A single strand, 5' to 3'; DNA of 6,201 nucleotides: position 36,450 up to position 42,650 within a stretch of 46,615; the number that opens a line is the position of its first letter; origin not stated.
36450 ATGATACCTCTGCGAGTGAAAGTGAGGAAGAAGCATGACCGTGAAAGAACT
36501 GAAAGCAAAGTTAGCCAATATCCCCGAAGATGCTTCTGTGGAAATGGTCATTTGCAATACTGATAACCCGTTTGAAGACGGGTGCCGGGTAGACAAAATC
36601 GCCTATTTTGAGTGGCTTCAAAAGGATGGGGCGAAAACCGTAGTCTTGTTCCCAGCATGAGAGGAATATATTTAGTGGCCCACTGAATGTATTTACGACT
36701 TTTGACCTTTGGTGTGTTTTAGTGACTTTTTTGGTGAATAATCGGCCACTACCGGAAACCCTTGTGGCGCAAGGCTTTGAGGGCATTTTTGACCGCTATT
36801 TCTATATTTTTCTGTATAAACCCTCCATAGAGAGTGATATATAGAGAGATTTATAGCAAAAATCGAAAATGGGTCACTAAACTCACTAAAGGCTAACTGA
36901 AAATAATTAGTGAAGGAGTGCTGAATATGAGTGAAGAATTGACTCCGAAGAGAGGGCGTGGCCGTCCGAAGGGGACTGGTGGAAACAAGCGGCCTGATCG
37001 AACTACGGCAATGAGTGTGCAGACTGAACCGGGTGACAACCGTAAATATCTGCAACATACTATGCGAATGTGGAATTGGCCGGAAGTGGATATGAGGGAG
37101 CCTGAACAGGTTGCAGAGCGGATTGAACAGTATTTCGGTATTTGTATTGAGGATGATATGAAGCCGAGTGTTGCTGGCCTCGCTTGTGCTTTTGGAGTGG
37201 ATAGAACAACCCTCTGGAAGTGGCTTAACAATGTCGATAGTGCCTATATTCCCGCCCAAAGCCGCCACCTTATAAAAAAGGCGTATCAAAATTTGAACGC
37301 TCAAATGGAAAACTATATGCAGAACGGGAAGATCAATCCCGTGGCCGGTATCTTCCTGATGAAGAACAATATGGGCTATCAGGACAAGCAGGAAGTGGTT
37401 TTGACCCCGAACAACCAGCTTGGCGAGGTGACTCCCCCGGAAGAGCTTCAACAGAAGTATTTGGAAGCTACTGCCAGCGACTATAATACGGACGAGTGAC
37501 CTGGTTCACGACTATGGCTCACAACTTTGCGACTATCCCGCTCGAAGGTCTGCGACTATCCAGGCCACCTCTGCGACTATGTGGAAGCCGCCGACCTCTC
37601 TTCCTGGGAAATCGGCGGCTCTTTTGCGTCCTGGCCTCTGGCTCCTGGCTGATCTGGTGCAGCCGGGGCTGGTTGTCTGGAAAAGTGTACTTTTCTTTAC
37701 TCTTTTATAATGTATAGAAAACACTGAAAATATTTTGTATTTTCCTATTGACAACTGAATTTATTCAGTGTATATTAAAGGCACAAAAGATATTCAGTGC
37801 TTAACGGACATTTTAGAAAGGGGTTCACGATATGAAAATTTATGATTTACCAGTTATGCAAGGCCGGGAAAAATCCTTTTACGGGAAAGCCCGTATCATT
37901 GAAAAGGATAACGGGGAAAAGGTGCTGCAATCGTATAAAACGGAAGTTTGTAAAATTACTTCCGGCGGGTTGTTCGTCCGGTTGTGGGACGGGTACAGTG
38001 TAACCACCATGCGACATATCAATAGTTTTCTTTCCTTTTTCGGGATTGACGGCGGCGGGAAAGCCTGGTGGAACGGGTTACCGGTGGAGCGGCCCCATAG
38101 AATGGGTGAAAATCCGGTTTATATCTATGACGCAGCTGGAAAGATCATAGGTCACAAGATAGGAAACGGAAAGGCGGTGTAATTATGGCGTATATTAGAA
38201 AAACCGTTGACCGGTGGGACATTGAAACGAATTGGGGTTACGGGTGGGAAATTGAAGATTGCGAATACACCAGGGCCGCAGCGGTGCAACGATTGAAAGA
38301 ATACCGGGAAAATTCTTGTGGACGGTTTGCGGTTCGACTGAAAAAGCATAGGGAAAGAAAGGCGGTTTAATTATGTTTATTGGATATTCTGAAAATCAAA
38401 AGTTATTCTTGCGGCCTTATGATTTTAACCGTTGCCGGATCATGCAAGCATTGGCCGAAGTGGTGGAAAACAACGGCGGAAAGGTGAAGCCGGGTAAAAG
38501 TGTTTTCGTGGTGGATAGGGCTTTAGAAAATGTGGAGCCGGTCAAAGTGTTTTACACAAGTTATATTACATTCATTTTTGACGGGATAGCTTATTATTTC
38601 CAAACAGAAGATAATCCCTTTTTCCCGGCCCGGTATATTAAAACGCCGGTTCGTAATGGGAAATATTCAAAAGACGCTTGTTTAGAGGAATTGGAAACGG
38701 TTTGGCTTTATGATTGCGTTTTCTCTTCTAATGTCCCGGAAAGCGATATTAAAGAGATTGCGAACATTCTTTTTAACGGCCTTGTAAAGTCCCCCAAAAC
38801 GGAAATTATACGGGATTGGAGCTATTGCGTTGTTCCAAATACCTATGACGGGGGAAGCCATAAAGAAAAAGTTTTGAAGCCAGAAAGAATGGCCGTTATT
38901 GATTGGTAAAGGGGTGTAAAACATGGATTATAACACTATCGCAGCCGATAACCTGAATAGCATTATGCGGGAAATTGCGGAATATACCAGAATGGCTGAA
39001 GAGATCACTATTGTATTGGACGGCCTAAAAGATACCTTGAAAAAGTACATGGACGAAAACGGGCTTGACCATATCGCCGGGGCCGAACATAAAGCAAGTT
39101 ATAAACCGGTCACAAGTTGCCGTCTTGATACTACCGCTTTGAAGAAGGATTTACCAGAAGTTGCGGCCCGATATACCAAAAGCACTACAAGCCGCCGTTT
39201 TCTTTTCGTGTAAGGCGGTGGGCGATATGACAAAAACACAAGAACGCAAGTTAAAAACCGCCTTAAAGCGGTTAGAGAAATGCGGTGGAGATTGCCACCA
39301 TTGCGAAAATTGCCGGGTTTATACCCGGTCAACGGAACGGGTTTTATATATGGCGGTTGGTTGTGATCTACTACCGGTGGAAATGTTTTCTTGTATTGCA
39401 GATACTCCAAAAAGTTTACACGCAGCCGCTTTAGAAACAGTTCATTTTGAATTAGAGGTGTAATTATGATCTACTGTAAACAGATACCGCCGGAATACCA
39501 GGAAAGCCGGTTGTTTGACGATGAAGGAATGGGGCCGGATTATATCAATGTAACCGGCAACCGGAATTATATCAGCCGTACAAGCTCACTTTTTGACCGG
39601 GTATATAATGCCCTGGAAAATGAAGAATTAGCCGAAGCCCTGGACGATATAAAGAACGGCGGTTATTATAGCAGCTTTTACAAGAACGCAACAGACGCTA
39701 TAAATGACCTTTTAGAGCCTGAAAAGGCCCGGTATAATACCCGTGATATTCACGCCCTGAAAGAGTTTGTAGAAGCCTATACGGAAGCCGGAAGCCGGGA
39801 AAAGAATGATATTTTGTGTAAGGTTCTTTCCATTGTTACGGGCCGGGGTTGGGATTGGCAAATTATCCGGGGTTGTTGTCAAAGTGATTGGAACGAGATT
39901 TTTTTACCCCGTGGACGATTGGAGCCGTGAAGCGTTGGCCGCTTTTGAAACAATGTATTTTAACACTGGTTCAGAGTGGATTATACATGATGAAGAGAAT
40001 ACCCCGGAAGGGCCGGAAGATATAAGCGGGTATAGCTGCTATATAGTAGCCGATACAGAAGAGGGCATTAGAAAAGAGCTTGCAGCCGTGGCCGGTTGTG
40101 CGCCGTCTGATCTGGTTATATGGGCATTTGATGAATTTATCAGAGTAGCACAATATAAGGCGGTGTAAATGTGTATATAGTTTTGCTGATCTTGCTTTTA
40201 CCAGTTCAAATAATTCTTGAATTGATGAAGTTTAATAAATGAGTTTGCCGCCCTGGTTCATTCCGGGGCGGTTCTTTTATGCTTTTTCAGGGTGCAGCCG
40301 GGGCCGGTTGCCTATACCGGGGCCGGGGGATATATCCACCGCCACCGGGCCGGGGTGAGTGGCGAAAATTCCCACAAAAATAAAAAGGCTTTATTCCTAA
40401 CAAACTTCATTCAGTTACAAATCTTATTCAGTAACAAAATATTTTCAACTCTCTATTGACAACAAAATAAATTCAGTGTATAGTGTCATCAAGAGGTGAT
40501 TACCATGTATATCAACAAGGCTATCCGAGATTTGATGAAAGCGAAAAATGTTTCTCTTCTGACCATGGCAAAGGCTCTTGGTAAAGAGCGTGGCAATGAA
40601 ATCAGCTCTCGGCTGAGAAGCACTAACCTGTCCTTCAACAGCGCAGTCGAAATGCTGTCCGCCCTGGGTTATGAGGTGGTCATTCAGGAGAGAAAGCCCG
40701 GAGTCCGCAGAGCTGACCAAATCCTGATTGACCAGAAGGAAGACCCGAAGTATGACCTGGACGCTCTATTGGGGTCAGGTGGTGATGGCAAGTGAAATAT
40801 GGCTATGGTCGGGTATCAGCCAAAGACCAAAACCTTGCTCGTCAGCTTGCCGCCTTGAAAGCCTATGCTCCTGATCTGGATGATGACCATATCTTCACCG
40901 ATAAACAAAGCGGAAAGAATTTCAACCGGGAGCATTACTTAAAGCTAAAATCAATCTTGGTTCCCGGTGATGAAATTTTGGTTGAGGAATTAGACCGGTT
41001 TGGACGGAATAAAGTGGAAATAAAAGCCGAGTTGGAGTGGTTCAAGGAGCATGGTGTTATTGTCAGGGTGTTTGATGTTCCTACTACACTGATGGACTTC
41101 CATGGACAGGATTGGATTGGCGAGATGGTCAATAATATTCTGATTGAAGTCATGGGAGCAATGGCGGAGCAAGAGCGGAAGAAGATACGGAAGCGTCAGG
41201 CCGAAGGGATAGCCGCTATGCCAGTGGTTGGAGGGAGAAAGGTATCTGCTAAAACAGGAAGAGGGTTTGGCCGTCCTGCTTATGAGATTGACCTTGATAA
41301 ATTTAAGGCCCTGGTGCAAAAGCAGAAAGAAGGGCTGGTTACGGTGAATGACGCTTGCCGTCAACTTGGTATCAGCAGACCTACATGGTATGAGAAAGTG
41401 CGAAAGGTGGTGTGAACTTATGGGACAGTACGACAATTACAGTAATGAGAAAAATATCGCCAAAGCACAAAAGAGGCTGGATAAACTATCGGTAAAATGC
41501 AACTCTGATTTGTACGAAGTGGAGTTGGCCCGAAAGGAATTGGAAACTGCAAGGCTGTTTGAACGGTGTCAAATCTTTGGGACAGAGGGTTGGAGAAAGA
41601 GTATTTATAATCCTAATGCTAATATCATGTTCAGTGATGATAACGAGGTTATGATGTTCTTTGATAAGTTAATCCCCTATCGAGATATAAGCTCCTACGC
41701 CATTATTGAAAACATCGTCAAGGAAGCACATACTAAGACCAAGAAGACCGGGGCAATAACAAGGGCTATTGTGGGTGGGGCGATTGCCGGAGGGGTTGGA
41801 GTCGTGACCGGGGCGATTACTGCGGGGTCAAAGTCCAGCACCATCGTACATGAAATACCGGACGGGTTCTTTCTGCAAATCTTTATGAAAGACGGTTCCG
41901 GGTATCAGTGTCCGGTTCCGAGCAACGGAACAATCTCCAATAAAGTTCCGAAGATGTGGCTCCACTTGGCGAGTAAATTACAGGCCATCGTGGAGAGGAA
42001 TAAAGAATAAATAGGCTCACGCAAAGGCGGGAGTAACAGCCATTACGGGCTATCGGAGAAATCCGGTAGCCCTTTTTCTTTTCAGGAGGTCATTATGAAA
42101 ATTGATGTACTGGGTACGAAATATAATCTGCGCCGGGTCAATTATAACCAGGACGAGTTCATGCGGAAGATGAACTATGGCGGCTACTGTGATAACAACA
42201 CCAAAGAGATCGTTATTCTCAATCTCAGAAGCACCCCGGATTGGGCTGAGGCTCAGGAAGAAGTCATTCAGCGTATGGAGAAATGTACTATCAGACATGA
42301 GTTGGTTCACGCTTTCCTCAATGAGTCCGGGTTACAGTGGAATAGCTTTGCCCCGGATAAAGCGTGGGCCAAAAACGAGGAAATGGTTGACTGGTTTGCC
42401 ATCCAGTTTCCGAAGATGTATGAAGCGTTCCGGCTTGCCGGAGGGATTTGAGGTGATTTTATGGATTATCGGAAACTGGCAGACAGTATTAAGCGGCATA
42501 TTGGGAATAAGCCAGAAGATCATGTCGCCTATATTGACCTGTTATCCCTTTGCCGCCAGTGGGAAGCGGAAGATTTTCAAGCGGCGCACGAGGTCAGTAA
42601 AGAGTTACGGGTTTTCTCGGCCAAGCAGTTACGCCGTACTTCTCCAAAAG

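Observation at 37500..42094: A ~4.6-kb accessory island splits terS from terL and consists of two self-contained promoter-genes-terminator cassettes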

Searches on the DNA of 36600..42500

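Call 24: search_rna_families(source=window, start=36600, end=42500, threshold=evalue, max_evalue=1)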
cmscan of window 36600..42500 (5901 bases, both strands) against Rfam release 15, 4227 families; matches with E-value up to 1: 1.
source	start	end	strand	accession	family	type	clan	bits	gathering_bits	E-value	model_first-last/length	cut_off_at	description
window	42005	42081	+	RF02353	BjrC68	Gene; sRNA;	-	24.8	39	0.0034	1-82/82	no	Bradyrhizobiaceae sRNA BjrC68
